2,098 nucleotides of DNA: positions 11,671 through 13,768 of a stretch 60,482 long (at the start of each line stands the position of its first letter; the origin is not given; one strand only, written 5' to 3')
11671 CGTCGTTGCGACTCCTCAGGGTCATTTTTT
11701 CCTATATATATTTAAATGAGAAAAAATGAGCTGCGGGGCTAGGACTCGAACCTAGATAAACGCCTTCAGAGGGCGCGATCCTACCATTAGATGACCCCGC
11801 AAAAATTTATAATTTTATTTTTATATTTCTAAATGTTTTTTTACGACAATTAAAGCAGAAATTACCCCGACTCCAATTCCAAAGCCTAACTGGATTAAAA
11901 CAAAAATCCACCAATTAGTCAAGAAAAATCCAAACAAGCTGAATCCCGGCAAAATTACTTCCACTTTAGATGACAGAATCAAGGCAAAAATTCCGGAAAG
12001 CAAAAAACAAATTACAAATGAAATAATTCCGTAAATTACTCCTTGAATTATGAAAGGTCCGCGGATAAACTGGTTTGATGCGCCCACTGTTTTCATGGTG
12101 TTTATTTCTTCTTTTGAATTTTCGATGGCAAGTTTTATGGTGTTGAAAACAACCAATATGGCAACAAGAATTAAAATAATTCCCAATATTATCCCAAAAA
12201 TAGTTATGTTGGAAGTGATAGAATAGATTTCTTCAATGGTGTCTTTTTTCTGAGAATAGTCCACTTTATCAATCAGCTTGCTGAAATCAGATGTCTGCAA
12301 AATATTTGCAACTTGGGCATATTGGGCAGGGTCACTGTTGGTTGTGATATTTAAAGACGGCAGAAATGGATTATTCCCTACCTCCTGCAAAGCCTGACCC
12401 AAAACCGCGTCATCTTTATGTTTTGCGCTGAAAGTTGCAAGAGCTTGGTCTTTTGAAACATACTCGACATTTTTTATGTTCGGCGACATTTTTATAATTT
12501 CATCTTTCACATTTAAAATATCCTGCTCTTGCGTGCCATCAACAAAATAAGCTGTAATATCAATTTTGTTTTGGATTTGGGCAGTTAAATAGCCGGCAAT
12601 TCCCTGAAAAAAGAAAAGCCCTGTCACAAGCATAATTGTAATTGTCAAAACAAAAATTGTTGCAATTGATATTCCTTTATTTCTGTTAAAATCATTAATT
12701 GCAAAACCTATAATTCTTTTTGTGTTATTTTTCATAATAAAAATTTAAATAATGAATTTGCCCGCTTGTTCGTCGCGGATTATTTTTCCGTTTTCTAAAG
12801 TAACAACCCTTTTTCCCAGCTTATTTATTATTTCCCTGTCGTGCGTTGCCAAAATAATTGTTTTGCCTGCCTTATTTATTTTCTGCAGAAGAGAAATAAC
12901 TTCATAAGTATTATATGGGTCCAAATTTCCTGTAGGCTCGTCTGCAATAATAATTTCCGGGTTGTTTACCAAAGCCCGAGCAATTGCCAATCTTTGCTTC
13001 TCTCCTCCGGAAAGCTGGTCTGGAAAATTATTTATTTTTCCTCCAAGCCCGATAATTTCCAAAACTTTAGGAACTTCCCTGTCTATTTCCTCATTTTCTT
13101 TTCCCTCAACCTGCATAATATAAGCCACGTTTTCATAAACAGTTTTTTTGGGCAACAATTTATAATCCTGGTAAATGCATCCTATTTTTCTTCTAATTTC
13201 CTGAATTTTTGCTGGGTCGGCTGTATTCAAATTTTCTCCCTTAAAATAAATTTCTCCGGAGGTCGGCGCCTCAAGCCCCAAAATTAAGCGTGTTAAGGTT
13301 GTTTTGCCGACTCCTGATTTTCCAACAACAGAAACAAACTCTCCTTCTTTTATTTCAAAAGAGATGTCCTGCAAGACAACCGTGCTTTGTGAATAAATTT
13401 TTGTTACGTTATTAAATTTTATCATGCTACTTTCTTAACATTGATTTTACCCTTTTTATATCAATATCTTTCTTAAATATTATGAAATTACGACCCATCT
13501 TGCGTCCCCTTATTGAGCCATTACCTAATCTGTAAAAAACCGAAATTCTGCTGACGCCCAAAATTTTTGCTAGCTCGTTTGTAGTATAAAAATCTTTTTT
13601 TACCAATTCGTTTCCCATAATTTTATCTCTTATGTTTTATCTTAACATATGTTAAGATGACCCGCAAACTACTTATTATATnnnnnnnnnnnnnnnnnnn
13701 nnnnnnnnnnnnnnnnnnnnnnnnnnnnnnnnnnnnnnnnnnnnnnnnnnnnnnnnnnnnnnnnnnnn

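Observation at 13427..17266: Two tandem giant Cys-rich zinc-ribbon paralogs and an HTH-ftsEX operon, each behind the same palindrome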

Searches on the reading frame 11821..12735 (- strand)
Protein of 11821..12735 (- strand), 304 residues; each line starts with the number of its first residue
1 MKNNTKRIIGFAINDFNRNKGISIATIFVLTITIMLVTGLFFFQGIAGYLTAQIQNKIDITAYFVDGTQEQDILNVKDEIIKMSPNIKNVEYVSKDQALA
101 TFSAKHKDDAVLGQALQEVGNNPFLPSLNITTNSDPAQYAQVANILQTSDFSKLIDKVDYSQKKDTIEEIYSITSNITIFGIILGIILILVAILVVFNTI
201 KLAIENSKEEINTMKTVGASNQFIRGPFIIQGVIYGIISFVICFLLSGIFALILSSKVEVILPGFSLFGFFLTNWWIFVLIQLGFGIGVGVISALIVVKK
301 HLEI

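Call 7: search_protein_families(library=pfam, proteins=[window:11821-12735:-], max_evalue=0.1)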
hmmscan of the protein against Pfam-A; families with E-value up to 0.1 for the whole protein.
window:11821-12735:- (304 aa): 3 families
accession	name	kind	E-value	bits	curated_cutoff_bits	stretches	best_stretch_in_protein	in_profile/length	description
PF02687.27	FtsX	-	6.9e-12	45.9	25.5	1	182-300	1-114/120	FtsX-like permease C-terminal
PF18075.7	FtsX_ECD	-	1.4e-11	45.3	23.5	1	59-148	2-89/96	FtsX extracellular domain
PF14991.11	MLANA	-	0.073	13.8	27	0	26-78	29-81/117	Protein melan-A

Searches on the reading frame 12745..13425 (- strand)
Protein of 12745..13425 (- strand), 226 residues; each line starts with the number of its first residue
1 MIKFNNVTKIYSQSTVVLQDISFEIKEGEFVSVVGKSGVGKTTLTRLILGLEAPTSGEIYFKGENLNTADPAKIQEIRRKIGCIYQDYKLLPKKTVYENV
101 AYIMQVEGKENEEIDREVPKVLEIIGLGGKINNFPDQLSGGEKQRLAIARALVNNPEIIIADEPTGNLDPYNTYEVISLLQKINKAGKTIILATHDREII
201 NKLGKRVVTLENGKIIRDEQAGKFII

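Call 7: search_protein_families(library=pfam, proteins=[window:12745-13425:-], max_evalue=0.1)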
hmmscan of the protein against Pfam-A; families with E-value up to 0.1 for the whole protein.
window:12745-13425:- (226 aa): 15 families
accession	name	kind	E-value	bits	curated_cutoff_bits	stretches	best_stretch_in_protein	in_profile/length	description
PF00005.33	ABC_tran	-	3.1e-38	131.9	25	1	18-165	1-136/137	ABC transporter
PF13304.12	AAA_21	-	8.2e-07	29.8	27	1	136-200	236-303/304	AAA domain, putative AbiEii toxin, Type IV TA system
PF02463.25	SMC_N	-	1.6e-05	24.9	40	1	28-204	24-206/220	RecF/RecN/SMC N terminal domain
PF00931.28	NB-ARC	-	0.00065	19.5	23.5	1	26-48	16-38/248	NB-ARC domain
PF13175.12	AAA_15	-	0.00092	19.4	32.1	0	19-100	15-103/374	AAA ATPase domain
PF03193.22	RsgA_GTPase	-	0.001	19.4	30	1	9-52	88-130/174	RsgA GTPase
PF13166.12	AAA_13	-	0.0016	17.6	36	1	92-207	456-581/713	AAA domain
PF13191.12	AAA_16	-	0.0044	18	32.6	1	27-49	23-45/167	AAA ATPase domain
PF13401.12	AAA_22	-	0.0069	17.1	27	1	28-53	5-30/130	AAA domain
PF20720.3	nSTAND3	-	0.0089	16.2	27.2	1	24-49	13-38/155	Novel STAND NTPase 3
PF13479.12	AAA_24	-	0.017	15.4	27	0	32-78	6-46/195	AAA domain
PF03266.21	NTPase_1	-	0.039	14.2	23.9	0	32-48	3-19/168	NTPase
PF10802.14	DUF2540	-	0.044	14.3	25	0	184-218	39-73/75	Protein of unknown function (DUF2540)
PF13481.12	AAA_25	-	0.065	13.3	27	0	25-45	30-50/195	AAA domain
PF01926.29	MMR_HSR1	-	0.069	13.7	21.9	0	31-55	2-26/113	50S ribosome-binding GTPase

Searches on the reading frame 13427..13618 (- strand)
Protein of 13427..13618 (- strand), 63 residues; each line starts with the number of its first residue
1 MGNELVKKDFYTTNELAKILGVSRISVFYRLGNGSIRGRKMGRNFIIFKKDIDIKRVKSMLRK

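Call 7: search_protein_families(library=pfam, proteins=[window:13427-13618:-], max_evalue=0.1)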
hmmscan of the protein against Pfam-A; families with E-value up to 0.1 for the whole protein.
window:13427-13618:- (63 aa): 2 families
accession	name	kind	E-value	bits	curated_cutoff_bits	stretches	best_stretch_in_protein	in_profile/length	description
PF12728.13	HTH_17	-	0.0003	21.4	27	1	10-53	1-44/51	Helix-turn-helix domain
PF13412.12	HTH_24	-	0.07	13.2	21.9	0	3-31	10-38/48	Winged helix-turn-helix DNA-binding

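Call 8: search_protein_families(library=ncbifam, proteins=[window:13427-13618:-], max_evalue=0.1)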
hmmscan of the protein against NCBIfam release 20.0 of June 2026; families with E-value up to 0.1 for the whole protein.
window:13427-13618:- (63 aa): 3 families
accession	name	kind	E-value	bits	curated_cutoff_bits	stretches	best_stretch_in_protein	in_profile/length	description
NF040990.2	MamR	equivalog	7.3e-07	29.4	100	1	3-52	36-85/91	magnetosome protein MamR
TIGR01764.1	excise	domain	7.5e-05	23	28.8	1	10-53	1-44/49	excisionase family DNA-binding protein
NF003336.0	PRK04342.1-5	equivalog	0.013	14.3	531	1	17-61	289-333/386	DNA topoisomerase IV subunit A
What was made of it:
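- Closest known: Excisionase / recombination directionality factors of the HTH_17 family. Same: TIGR01764 gives a sub-threshold hit (call 8).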

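Call 44: find_homologous_proteins(query=window:13427-13618:-, max_evalue=0.001)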
Query window:13427-13618:- (63 aa): 34 proteins with E <= 0.001 among 34 candidates.
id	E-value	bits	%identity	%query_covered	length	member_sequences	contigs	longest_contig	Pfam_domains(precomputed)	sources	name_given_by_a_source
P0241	3.1e-32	126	100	100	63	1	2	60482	-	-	-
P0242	1.1e-29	118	89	100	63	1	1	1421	-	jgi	jgi:excisionase family DNA binding protein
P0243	1.8e-28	114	86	100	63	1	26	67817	-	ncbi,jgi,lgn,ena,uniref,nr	ncbi:MAG: hypothetical protein A2358_00970 [Candidatus Staskawiczbacteria bacterium RIFOXYB1_FULL_37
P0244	6.3e-28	113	87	100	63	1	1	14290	-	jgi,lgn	jgi:excisionase family DNA binding protein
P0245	1.3e-27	112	89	97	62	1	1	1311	-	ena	-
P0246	2.1e-27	111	86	100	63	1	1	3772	-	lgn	-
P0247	2.8e-27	111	89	100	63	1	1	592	-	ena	-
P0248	3.1e-27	111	86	100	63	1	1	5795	-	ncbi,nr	ncbi:MAG: excisionase family DNA-binding protein [Candidatus Staskawiczbacteria bacterium]|nr:excisi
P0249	5.3e-27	110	86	100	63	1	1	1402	-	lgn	-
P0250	7.1e-27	109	84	100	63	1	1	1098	-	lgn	-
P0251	1.7e-26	108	84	100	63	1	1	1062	PF12728.14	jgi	-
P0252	3.0e-26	108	86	100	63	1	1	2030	PF12728.14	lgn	-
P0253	5.0e-26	107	81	100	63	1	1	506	-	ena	-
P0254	8.9e-26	106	81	100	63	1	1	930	-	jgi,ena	-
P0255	9.0e-26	106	81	100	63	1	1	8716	-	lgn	-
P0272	1.1e-18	84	69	87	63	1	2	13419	PF12728.14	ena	-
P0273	7.5e-18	81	67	87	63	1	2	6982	PF12728.14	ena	-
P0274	2.3e-16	77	67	86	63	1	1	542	PF12728.14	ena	-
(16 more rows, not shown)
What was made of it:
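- Closest known: Excisionase / recombination directionality factors of the HTH_17 family. Same: JGI and NCBI name the homologs 'excisionase family DNA-binding protein' (call 44).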

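Call 46: find_related_loci(query=A2, collection=metagenome_contigs, flank=6000)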
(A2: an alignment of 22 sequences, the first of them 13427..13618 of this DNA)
Query A2 (63 aa) in metagenome_contigs; peptide patterns used: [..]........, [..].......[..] (x = any residue, [..] = any of these).
299 stretches matched a pattern; 119 encode a relative of the query (tblastn E <= 1e-3); the best 80 are kept; 80 distinct loci.
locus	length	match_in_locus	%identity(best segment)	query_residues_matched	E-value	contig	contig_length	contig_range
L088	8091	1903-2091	79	1-63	3e-30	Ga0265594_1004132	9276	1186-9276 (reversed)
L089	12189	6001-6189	86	1-63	3e-26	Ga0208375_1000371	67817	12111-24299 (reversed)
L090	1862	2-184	89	3-63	8e-26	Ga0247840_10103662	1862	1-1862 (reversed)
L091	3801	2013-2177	75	8-62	1e-24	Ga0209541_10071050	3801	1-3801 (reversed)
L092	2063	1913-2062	80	4-53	6e-24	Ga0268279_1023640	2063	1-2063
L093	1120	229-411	84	3-63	5e-24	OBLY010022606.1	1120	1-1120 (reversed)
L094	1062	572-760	84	1-63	4e-24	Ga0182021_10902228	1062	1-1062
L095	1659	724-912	78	1-63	7e-23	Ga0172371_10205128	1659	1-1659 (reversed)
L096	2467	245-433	78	1-63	8e-23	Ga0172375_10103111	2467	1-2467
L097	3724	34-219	63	1-62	2e-22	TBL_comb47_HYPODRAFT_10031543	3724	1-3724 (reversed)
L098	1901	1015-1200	60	1-62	5e-22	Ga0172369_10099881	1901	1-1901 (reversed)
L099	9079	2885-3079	77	1-63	8e-22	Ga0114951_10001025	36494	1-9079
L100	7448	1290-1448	68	5-57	3e-21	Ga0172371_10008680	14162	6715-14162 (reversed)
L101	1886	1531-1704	62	5-62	4e-21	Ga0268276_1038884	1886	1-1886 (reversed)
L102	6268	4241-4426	60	1-62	5e-21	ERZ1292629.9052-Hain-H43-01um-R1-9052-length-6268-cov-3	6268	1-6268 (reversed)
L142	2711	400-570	61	8-63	4e-17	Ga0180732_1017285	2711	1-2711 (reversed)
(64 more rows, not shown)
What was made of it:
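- Closest known: DNA-binding-domain-only MerR-like winged-helix proteins: RacA N-domain. Different: The family appears restricted to Patescibacteria metagenomes (calls 44, 46).
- A metagenome scan with an HTH profile gave 80 loci (call 46).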

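Call 67: search_protein_families(library=pfam, proteins=[L142:391-1116:+], max_evalue=0.01)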
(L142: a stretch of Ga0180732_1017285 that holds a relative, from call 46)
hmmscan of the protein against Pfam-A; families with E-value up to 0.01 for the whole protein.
L142:391-1116:+ (241 aa): 1 family
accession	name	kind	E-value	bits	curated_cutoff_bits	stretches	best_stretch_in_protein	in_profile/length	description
PF12728.13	HTH_17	-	5.3e-06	27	27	1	6-48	1-43/51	Helix-turn-helix domain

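Call 78: search_solved_structures(query=A2, max_evalue=0.1, show_alignments=2)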
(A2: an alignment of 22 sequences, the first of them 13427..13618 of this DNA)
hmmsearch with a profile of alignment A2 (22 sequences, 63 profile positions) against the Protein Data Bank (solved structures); distinct sequences matched with E-value up to 0.1: 1.
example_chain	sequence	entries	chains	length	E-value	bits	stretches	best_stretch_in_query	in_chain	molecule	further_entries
8vd6_A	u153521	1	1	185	0.026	17.8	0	12-24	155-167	CAP REPEAT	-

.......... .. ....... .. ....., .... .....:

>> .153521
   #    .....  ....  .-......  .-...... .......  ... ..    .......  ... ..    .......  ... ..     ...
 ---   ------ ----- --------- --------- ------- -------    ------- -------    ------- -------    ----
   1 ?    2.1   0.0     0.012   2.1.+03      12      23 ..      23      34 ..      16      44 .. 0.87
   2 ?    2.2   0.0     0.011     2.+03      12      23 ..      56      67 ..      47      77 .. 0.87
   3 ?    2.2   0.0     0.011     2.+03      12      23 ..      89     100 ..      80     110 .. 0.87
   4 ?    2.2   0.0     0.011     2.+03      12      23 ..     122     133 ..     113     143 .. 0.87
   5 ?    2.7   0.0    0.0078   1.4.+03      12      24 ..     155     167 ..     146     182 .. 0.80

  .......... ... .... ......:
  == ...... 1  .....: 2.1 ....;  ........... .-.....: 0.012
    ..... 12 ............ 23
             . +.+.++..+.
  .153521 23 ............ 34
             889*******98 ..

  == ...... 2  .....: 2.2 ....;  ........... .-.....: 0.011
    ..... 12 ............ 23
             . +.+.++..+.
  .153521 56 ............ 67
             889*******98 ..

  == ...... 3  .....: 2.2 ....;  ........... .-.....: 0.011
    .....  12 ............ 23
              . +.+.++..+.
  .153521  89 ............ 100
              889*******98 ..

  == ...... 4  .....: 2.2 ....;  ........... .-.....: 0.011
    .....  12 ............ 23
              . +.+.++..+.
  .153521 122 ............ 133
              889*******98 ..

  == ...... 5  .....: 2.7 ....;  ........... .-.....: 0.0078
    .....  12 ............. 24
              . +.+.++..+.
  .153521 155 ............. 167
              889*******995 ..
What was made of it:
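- Closest known: DNA-binding-domain-only MerR-like winged-helix proteins: RacA N-domain. Different: No sequence-level match to any PDB chain (call 78).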

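Call 79: search_protein_families(library=pfam, alignment_id=A2, max_evalue=0.01)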
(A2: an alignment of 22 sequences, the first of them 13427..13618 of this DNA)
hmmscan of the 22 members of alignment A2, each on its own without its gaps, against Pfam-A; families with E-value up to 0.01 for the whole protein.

A. member 1, window:13427-13618:- (63 aa): 1 family
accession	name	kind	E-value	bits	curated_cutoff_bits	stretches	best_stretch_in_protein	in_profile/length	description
PF12728.13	HTH_17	-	0.0003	21.4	27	1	10-53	1-44/51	Helix-turn-helix domain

B. families by the number of members that match (of 22 scanned): 3 families
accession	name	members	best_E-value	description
PF12728.13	HTH_17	22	1.1e-07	Helix-turn-helix domain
PF08279.18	HTH_11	1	0.0014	HTH domain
PF13412.12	HTH_24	1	0.0076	Winged helix-turn-helix DNA-binding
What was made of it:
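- On HTH_17 (PF12728) / excisionase-family DNA-binding domain (TIGR01764): However, 22 of 22 aligned homologs hit PF12728 at E<=0.01, with a best E of 1.1e-7 (call 79).
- Closest known: Excisionase / recombination directionality factors of the HTH_17 family. Same: Pfam HTH_17 is hit by 22 of 22 members (call 79).
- HTH_17 is hit by 22 of 22 family members (call 79).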

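Call 87: predict_structure(alignment_id=A4)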
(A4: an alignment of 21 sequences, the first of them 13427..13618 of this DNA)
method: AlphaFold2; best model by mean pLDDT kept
length: 63 residues; sequences in the alignment: 21
mean_pLDDT: 81.7   pTM: 0.62
mean pLDDT of the five models: 81.7, 80.8, 80.3, 79.7, 79.0
residues with pLDDT >= 90: 4; 70-90: 51; 50-70: 4; < 50: 4
segments of 3 or more residues with pLDDT < 50: none
pLDDT, mean of each block of 10 residues (from residue 1): 59 89 88 86 85 85 71
secondary structure, 60 per line:
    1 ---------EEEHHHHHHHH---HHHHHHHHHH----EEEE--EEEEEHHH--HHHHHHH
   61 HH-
elements in order: E10-12 H13-20 H24-33 E38-41 E44-48 H54-62
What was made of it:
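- On MerR-family transcription regulator: The protein is only 63 aa, and a single short helix (54-62) follows the wing (call 87).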

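Call 89: fold_search(model_id=the predicted structure, library=pdb)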
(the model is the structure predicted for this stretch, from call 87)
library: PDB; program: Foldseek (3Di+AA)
matches with E <= 10: 934; with E <= 0.001: 0
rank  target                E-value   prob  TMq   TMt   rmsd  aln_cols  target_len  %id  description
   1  5i44_A                2.5e-02  1.00  0.62  0.59   2.5        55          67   22  Structure of RacA-DNA complex; P21 form (released 2016-05-04)
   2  5d8c_B                2.9e-02  1.00  0.60  0.34   2.9        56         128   23  Crystal structure of HiNmlR, a MerR family regulator lacking the sensor domain, bound to promoter DNA (released 2016-06-29)
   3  5d90_C                4.0e-02  0.94  0.49  0.27   6.5        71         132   21  Crystal structure of HiNmlR, a MerR family regulator lacking the sensor domain, bound to promoter DNA (released 2016-06-29)
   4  3f72_B                4.6e-02  0.94  0.50  0.32   5.8        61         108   18  Crystal Structure of the Staphylococcus aureus pI258 CadC Metal Binding Site 2 Mutant (released 2009-04-07)
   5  5i44_G                5.6e-02  1.00  0.62  0.58   2.4        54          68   22  Structure of RacA-DNA complex; P21 form (released 2016-05-04)
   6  4j2n_C                6.8e-02  0.99  0.56  0.62   2.3        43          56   23  Crystal Structure of mycobacteriophage Pukovnik Xis (released 2013-10-23)
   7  5d90_A                6.8e-02  0.99  0.57  0.33   2.7        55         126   22  Crystal structure of HiNmlR, a MerR family regulator lacking the sensor domain, bound to promoter DNA (released 2016-06-29)
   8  5d8c_A                6.8e-02  0.98  0.58  0.33   3.0        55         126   24  Crystal structure of HiNmlR, a MerR family regulator lacking the sensor domain, bound to promoter DNA (released 2016-06-29)
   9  5i44_B                7.8e-02  0.99  0.62  0.59   2.5        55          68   22  Structure of RacA-DNA complex; P21 form (released 2016-05-04)
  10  6amk_B                7.8e-02  0.98  0.54  0.65   3.7        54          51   13  Structure of Streptomyces venezuelae BldC-whiI opt complex (released 2018-03-28)
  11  6ama_B                8.9e-02  1.00  0.62  0.70   2.4        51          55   12  Structure of S. coelicolor/S. venezuelae BldC-smeA-ssfA complex to 3.09 Angstrom (released 2018-03-28)
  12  5d90_B                8.9e-02  0.97  0.54  0.31   3.3        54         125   18  Crystal structure of HiNmlR, a MerR family regulator lacking the sensor domain, bound to promoter DNA (released 2016-06-29)
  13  9fhl_c                8.9e-02  0.80  0.42  0.28   5.0        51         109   22  High-resolution cryo-EM structure of Saccharolobus solfataricus 30S ribosomal subunit bound to mRNA and initiator tRNA (released 2025-01-15)
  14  1u2w_B                9.5e-02  0.63  0.44  0.29   6.0        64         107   19  Crystal Structure of the Staphylococcus aureus pI258 CadC (released 2005-07-12)
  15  5e01_B                1.0e-01  0.97  0.59  0.33   2.9        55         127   24  Crystal structure of HiNmlR, a MerR family regulator lacking the sensor domain, bound to palyndromic promoter DNA (released 2016-06-29)
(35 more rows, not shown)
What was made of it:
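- On HTH_17 (PF12728) / excisionase-family DNA-binding domain (TIGR01764): AF2 gives pLDDT 81.7 with order E-H-H-E-E-H. The top Foldseek hits are RacA, NmlR, Xis, BldC and RdfS, with probabilities 0.9-1.0 and TM 0.54-0.62 (calls 87, 89).
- Closest known: DNA-binding-domain-only MerR-like winged-helix proteins: RacA N-domain. Same: These are the top Foldseek hits, with TM 0.54-0.62 (call 89).
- Closest known: Excisionase / recombination directionality factors of the HTH_17 family. Same: The structures are similar (call 89).
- The nearest structures are RacA-DNA, NmlR-DNA, Pukovnik Xis, BldC-DNA and RdfS, with TM 0.54-0.62 (calls 87, 89). The fold resembles excisionases (call 89).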
